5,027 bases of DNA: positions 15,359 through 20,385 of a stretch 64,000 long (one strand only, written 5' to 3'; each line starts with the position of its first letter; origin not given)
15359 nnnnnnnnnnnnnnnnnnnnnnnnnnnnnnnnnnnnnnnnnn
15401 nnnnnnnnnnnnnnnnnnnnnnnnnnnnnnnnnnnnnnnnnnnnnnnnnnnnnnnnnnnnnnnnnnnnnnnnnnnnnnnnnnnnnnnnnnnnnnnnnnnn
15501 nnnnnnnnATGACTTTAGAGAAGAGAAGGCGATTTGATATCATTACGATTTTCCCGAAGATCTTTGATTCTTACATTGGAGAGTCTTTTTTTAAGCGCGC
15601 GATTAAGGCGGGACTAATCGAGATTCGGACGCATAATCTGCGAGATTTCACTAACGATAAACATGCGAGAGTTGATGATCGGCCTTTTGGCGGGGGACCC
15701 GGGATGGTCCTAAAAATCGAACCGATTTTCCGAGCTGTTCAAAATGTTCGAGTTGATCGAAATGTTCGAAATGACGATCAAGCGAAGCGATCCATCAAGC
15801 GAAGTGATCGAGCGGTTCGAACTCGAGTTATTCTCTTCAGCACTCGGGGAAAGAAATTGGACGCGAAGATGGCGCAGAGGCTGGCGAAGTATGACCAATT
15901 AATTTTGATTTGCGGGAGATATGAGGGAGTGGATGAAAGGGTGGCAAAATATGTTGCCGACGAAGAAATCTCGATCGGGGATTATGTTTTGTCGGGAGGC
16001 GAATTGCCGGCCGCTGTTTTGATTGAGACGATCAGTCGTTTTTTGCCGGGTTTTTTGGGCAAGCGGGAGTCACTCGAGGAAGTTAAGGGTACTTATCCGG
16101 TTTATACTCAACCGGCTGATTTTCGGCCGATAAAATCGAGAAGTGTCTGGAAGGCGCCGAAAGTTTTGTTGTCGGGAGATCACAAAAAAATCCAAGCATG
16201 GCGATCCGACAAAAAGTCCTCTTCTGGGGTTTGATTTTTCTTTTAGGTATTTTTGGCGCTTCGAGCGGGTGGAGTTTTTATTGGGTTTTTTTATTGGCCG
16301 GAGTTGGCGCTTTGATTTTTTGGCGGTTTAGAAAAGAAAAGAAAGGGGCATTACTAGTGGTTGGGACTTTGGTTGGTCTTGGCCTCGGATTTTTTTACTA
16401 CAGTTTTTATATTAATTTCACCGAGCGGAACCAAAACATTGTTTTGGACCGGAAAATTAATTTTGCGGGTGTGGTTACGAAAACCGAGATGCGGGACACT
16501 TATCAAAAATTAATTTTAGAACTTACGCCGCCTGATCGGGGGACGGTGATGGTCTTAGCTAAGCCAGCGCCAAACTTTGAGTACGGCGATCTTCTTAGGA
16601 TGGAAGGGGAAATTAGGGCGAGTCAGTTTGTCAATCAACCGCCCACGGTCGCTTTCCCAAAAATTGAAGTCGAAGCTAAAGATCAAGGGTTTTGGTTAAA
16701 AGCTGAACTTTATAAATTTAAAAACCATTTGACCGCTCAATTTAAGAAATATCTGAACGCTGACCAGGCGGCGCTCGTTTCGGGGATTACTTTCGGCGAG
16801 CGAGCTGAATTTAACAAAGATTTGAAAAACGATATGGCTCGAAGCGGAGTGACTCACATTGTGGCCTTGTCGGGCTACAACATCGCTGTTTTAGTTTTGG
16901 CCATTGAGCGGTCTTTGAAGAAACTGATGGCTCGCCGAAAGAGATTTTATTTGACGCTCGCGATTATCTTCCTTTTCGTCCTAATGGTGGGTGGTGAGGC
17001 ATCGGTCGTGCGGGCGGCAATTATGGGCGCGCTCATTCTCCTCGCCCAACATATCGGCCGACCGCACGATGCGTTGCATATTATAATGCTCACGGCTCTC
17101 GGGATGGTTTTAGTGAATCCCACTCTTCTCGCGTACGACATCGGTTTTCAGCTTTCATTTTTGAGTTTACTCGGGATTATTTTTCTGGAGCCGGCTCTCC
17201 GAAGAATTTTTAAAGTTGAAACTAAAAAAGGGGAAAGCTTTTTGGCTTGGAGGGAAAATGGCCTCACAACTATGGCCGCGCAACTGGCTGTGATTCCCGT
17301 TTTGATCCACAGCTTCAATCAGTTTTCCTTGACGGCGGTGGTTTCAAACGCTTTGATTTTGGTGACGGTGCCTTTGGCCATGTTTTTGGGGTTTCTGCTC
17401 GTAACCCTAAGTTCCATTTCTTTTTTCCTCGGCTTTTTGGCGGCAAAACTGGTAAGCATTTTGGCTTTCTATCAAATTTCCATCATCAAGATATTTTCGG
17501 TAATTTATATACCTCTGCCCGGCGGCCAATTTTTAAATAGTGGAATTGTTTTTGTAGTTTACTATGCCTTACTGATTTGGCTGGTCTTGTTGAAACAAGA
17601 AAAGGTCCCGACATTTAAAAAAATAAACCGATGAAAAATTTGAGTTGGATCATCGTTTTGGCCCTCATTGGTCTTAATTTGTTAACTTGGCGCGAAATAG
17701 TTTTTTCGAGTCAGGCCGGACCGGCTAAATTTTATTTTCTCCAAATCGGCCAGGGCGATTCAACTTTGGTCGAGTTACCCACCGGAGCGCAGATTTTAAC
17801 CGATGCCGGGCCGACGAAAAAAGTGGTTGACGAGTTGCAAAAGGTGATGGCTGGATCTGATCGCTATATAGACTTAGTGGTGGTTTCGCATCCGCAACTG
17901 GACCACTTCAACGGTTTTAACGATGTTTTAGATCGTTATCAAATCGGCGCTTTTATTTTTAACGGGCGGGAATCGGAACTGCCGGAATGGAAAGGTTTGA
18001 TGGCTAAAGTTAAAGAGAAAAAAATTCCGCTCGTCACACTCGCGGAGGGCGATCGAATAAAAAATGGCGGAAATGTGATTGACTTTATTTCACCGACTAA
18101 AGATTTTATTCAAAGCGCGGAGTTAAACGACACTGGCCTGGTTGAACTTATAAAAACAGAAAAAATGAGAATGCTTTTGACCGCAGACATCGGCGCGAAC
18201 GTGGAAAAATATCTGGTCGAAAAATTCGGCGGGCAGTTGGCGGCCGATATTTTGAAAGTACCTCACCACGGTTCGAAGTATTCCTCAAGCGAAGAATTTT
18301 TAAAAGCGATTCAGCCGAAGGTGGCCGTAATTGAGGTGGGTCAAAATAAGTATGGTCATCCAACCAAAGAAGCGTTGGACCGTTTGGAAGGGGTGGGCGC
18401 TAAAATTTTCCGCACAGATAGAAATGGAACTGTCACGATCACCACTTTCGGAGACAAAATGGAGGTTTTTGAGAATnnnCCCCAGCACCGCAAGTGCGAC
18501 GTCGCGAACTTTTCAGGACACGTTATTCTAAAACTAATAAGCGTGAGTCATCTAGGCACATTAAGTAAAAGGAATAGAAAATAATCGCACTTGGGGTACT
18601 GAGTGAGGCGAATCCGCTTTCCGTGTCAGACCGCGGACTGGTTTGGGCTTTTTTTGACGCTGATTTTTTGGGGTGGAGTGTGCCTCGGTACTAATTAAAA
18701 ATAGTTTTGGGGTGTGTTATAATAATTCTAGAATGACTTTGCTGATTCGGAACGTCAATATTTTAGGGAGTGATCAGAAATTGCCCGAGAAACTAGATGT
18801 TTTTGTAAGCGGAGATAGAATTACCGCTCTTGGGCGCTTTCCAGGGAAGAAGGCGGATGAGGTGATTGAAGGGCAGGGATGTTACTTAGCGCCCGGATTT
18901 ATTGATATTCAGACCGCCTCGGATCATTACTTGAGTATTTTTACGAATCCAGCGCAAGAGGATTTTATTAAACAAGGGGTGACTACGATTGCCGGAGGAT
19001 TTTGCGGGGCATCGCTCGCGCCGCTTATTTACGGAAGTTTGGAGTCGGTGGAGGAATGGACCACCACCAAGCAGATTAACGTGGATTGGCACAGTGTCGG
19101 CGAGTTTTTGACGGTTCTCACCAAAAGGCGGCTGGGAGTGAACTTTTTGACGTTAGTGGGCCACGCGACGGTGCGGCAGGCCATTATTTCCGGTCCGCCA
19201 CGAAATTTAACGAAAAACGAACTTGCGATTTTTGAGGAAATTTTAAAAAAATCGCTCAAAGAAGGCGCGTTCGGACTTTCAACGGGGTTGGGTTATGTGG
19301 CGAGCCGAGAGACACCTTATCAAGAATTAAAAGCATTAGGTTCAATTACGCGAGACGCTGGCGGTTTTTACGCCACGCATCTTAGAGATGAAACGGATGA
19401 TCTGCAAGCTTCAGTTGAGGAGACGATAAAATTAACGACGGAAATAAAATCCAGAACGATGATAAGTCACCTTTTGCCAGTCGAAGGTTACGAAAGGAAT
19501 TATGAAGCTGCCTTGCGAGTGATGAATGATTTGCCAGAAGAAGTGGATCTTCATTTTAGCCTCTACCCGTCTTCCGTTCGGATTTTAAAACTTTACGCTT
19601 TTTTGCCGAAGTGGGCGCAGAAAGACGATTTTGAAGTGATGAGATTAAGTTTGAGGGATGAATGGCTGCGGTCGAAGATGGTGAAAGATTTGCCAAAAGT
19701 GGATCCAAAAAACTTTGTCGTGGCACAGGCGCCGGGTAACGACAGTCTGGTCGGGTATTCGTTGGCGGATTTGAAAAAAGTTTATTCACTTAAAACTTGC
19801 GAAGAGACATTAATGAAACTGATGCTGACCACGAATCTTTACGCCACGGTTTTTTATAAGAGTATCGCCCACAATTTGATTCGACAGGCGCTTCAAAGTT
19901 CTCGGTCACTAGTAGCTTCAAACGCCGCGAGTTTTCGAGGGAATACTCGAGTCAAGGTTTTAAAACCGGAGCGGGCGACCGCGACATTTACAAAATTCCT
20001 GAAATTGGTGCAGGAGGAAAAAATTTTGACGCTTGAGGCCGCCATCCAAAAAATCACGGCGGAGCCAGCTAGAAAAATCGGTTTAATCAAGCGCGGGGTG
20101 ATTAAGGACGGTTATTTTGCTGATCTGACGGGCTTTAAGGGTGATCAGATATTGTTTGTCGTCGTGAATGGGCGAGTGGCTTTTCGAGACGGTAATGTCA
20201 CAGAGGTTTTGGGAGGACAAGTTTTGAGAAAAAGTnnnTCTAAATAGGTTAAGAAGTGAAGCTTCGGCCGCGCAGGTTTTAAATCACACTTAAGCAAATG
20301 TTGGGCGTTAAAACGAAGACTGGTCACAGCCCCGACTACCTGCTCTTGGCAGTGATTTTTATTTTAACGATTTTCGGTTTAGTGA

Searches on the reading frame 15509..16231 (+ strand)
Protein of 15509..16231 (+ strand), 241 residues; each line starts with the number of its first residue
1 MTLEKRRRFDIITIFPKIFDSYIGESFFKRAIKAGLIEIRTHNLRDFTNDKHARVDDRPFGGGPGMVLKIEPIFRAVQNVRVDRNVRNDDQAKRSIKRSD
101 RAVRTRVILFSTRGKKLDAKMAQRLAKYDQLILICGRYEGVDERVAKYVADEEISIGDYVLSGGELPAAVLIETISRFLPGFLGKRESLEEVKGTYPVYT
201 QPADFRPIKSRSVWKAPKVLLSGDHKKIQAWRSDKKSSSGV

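Call 11: search_protein_families(library=pfam, proteins=[window:15509-16231:+], max_evalue=0.001)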
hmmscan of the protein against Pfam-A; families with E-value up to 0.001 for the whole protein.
window:15509-16231:+ (241 aa): 1 family
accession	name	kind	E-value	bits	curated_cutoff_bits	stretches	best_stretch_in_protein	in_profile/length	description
PF01746.26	tRNA_m1G_MT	-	7.1e-47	160.1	27.3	1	29-236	2-186/195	tRNA (Guanine-1)-methyltransferase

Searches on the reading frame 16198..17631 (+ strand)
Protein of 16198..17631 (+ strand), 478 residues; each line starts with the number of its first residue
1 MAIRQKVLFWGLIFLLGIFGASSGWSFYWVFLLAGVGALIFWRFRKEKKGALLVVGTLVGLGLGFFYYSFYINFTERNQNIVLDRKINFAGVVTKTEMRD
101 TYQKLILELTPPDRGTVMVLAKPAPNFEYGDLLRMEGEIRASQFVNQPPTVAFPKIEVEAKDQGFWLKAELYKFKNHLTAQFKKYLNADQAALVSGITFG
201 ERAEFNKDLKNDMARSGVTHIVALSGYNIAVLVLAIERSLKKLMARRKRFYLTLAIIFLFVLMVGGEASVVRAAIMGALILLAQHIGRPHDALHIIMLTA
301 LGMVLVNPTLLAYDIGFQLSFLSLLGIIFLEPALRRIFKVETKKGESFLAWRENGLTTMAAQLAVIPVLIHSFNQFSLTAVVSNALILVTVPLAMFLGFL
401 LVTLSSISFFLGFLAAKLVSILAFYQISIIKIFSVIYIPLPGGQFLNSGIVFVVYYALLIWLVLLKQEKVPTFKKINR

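Call 11: search_protein_families(library=pfam, proteins=[window:16198-17631:+], max_evalue=0.001)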
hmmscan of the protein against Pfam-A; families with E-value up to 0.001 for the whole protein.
window:16198-17631:+ (478 aa): 2 families
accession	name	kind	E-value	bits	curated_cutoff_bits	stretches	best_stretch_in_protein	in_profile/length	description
PF03772.21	Competence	-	6.8e-47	160.5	23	1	197-467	1-268/270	Competence protein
PF13567.11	DUF4131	-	8.8e-07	29.2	31.6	1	26-140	4-131/165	Domain of unknown function (DUF4131)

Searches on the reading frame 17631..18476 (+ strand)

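Call 11: search_protein_families(library=pfam, proteins=[window:17631-18476:+], max_evalue=0.001)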
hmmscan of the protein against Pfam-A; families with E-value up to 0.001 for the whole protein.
window:17631-18476:+ (282 aa): 2 families
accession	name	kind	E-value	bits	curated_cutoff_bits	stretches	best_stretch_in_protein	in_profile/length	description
PF00753.33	Lactamase_B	-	3.1e-11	44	22.7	1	40-234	4-192/196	Metallo-beta-lactamase superfamily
PF12706.13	Lactamase_B_2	-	1.5e-05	25.1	27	1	55-146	3-99/200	Beta-lactamase superfamily domain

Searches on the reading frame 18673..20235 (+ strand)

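Call 11: search_protein_families(library=pfam, proteins=[window:18673-20235:+], max_evalue=0.001)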
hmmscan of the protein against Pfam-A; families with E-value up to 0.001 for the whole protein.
window:18673-20235:+ (521 aa): 2 families
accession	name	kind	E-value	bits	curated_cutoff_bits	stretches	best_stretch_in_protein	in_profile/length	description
PF07969.17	Amidohydro_3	-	1.3e-07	31.9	29.7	1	437-488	388-444/472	Amidohydrolase family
PF01979.26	Amidohydro_1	-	7.2e-06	25.9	25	1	435-502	265-344/345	Amidohydrolase family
